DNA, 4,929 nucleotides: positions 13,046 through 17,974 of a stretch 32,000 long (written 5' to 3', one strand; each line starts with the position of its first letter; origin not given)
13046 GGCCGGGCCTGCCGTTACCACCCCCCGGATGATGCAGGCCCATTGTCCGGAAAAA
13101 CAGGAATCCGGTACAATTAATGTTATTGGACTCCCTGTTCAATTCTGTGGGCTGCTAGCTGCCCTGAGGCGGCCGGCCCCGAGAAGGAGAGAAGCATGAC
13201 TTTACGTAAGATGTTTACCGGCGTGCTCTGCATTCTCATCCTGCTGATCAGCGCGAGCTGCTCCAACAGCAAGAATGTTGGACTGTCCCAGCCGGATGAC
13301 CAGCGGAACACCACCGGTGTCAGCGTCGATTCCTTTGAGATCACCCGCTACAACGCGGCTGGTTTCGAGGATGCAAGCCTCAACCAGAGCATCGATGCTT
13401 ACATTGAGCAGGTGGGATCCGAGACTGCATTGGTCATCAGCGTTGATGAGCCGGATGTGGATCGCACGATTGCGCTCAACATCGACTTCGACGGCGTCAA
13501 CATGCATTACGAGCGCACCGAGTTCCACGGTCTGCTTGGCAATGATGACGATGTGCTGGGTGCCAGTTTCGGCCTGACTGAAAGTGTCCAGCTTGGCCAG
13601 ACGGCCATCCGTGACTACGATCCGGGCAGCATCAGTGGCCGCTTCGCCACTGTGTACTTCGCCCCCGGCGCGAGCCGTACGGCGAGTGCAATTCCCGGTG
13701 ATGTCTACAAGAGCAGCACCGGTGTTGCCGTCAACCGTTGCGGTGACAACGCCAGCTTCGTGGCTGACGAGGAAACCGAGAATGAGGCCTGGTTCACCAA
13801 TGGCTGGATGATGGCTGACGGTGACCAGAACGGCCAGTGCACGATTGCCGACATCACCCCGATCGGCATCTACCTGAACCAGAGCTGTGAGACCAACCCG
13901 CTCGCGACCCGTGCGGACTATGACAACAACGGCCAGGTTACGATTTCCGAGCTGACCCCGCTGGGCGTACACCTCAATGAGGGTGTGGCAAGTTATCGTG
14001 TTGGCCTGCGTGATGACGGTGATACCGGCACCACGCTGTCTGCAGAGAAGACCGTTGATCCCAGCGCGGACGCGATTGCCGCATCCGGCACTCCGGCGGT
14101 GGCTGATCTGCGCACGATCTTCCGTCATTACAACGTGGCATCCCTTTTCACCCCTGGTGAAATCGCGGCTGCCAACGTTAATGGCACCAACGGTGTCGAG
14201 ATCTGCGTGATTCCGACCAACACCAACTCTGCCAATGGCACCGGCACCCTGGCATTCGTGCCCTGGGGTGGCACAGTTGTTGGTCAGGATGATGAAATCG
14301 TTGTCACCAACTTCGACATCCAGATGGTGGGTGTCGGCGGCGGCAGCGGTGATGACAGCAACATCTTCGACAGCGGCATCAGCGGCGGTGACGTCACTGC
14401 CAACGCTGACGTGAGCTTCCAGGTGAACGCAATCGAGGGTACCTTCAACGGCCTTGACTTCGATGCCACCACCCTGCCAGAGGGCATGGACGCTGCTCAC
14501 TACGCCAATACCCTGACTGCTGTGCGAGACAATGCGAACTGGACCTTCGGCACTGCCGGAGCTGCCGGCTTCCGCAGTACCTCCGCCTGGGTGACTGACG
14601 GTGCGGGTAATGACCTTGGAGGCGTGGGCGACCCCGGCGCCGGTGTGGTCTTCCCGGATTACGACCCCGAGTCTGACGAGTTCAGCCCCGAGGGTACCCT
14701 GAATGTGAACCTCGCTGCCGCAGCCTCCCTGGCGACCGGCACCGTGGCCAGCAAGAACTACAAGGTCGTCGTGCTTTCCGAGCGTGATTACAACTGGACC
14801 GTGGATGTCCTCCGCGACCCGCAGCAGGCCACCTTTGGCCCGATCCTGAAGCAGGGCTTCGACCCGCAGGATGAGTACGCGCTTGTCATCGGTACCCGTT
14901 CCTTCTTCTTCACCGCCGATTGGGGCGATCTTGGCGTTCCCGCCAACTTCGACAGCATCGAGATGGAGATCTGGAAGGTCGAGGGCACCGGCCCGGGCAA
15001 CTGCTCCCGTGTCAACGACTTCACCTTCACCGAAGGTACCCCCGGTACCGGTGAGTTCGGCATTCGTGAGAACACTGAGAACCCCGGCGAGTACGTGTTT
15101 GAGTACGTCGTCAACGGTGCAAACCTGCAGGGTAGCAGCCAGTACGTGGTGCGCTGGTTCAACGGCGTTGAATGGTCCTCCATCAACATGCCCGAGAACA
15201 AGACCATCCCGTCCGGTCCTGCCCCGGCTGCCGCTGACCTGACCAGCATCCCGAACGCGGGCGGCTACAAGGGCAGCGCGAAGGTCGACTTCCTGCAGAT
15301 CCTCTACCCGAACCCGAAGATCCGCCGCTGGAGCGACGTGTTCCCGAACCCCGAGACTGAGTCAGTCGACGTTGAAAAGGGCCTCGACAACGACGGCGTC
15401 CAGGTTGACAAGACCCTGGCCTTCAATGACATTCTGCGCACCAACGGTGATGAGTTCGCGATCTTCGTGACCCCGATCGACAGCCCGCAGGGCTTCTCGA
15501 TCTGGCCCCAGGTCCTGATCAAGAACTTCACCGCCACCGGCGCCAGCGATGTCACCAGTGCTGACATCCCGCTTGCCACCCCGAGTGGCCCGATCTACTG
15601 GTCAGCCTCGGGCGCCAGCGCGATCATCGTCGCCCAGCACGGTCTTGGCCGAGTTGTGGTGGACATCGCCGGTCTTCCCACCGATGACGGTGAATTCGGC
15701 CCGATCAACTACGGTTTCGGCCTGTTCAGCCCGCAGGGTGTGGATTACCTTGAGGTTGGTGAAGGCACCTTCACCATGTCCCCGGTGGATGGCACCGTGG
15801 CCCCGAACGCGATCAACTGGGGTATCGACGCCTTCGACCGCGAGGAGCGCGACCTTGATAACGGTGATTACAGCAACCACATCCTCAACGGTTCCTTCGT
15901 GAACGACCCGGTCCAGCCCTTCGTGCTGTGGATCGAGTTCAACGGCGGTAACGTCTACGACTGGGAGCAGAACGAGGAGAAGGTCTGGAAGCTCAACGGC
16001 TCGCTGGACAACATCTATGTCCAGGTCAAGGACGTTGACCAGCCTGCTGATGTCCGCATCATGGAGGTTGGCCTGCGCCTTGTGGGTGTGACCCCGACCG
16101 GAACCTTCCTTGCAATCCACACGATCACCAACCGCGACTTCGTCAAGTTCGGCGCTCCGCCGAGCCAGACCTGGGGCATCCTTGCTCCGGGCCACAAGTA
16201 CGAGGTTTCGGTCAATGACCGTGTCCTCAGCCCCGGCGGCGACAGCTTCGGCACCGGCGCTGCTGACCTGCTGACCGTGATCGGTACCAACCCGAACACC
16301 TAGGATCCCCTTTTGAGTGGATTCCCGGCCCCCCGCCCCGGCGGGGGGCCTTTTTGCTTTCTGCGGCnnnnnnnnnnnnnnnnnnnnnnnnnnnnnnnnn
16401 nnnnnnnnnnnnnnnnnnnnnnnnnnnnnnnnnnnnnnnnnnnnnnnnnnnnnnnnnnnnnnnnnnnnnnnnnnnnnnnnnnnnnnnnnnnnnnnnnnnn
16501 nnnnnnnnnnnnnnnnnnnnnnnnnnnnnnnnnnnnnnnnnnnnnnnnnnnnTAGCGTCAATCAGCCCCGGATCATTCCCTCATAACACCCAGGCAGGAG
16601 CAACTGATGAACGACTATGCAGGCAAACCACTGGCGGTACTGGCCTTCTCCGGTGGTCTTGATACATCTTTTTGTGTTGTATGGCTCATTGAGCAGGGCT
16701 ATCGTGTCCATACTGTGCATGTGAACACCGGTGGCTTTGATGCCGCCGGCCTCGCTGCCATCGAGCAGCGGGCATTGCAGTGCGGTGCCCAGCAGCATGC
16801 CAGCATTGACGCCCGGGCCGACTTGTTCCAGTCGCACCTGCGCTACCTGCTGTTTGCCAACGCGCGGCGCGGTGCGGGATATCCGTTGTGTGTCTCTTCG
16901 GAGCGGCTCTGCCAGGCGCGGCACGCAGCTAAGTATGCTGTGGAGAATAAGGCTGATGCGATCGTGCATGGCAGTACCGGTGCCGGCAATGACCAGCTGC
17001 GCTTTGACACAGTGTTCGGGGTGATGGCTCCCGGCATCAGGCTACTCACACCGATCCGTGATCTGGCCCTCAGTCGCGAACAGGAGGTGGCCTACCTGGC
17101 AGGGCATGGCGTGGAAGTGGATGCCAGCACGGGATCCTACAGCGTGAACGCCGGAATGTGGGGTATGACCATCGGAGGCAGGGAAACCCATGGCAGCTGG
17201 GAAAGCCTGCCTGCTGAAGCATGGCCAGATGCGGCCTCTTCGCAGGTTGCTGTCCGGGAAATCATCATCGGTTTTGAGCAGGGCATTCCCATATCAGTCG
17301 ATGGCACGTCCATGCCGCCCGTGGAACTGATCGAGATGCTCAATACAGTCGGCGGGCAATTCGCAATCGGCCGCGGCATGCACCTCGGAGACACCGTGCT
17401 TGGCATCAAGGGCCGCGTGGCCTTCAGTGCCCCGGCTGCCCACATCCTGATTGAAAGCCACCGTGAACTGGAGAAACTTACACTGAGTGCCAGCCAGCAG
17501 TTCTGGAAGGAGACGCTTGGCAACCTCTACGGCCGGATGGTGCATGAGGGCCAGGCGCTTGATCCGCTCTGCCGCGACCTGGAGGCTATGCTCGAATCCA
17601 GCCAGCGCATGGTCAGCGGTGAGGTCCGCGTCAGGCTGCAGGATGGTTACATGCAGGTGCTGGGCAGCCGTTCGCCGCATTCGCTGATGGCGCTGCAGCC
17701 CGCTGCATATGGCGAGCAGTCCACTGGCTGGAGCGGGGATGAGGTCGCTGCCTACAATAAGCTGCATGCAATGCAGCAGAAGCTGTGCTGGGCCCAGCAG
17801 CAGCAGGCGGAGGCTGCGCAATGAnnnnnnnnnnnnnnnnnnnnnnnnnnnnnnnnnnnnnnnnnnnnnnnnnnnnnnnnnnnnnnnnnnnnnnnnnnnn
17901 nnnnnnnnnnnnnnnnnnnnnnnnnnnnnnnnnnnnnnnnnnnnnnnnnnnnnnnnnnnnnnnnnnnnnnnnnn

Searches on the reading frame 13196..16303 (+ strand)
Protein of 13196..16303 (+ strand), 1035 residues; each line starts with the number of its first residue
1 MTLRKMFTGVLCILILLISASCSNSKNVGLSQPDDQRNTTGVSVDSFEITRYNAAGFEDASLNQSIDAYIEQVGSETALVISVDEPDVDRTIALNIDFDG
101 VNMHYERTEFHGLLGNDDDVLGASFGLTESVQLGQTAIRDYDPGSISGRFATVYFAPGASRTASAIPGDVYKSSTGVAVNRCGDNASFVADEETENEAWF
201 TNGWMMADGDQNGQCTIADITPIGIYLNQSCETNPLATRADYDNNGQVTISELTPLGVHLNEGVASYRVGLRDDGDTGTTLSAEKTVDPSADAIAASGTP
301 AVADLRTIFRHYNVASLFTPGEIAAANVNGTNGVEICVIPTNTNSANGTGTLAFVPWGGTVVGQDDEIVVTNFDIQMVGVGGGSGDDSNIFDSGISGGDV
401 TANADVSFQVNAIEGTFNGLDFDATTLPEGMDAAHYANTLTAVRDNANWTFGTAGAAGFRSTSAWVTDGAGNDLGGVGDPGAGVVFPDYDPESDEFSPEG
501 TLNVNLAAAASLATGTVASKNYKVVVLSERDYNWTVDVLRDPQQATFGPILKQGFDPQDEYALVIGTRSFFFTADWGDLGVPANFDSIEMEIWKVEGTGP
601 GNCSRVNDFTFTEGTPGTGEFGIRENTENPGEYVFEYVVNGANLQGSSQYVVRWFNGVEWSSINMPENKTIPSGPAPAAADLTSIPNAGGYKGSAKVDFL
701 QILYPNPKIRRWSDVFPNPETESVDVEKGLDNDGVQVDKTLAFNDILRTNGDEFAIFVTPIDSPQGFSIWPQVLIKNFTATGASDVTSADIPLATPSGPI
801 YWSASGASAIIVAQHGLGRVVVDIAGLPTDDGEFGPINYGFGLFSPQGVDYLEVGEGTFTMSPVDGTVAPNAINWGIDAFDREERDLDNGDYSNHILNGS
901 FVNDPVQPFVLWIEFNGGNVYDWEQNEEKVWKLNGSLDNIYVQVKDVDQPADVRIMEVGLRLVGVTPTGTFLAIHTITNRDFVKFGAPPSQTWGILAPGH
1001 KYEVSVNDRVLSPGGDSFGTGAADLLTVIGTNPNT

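Call 4: search_protein_families(library=pfam, proteins=[window:13196-16303:+], max_evalue=0.1)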
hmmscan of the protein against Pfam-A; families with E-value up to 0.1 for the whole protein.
window:13196-16303:+ (1035 aa): 0 families

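Call 5: search_protein_families(library=ncbifam, proteins=[window:13196-16303:+], max_evalue=0.1)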
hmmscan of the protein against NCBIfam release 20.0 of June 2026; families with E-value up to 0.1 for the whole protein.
window:13196-16303:+ (1035 aa): 0 families

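Call 44: search_solved_structures(query=A4, max_evalue=1)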
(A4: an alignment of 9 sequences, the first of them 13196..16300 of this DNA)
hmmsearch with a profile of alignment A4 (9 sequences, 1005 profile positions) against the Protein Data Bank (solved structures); distinct sequences matched with E-value up to 1: 5.
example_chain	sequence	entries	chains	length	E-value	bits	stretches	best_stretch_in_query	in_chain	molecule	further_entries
4wi0_B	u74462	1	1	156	4.9e-07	31.4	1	177-271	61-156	Cellulosomal scaffoldin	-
4u3s_B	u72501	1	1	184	5e-07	31.3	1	177-271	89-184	Cellulosomal scaffoldin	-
2y3n_B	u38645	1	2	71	0.004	18.4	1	210-267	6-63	CELLULOSOMAL FAMILY-48 PROCESSIVE GLYCOSIDE HYDROLASE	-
4fl4_A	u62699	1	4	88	0.0042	18.4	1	205-264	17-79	Glycoside hydrolase family 9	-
2b59_B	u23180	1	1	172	0.064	14.4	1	179-274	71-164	Cellulosomal scaffolding protein A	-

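Call 45: search_protein_families(library=pfam, alignment_id=A4, max_evalue=0.1)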
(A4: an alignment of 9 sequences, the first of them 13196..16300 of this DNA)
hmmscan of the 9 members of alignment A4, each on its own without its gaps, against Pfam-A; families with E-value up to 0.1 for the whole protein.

A. member 1, window:13196-16300:+ (1035 aa): 0 families

B. families by the number of members that match (of 9 scanned): 5 families
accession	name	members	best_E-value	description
PF00404.24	Dockerin_1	2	0.0027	Dockerin type I domain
PF09458.16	H_lectin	1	0.011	H-type lectin domain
PF10708.14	DUF2510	1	0.067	Protein of unknown function (DUF2510)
PF00036.39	EF-hand_1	1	0.072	EF hand domain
PF00394.28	Cu-oxidase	1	0.077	Multicopper oxidase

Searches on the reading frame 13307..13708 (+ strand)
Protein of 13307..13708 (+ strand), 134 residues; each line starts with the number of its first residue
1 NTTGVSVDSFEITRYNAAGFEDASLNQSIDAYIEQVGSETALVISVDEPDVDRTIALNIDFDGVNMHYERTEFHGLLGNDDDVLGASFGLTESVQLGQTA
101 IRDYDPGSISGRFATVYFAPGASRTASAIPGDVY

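Call 103: search_solved_structures(query=A8, max_evalue=10)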
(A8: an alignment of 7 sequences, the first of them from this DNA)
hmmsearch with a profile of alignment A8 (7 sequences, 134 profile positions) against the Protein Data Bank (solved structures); distinct sequences matched with E-value up to 10: 2.
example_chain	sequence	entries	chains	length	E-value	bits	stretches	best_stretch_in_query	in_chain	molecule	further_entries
8p2b_A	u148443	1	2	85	0.21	14.6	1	78-130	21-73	Clostridiaceae bacterium FMN4 domain 1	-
2vf9_A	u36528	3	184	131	0.26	14.3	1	16-80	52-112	COAT PROTEIN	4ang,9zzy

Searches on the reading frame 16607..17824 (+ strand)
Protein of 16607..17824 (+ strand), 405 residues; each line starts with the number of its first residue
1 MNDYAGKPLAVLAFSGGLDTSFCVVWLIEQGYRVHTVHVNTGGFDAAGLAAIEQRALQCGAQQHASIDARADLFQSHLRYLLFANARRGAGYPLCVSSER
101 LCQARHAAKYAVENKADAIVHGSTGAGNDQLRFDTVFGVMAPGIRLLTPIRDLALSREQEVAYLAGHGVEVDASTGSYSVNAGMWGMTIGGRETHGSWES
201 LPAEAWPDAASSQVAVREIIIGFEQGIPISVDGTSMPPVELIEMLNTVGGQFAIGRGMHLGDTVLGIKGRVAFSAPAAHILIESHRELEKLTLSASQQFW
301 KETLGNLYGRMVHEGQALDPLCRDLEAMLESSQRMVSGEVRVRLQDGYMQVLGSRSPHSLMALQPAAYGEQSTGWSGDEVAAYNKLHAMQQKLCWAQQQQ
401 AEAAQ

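Call 83: search_protein_families(library=pfam, proteins=[window:16607-17824:+], max_evalue=0.001)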
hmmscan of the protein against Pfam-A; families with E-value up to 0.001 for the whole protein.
window:16607-17824:+ (405 aa): 3 families
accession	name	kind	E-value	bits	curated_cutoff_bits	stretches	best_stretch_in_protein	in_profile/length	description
PF20979.2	Arginosuc_syn_C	-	1.3e-40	139.8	27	1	178-393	1-218/219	Arginosuccinate synthase C-terminal domain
PF00764.25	Arginosuc_synth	-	2.5e-36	125.6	27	1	11-170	3-162/162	Arginosuccinate synthase N-terminal HUP domain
PF06508.19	QueC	-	6.6e-06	26.2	22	1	10-70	2-61/210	Queuosine biosynthesis protein QueC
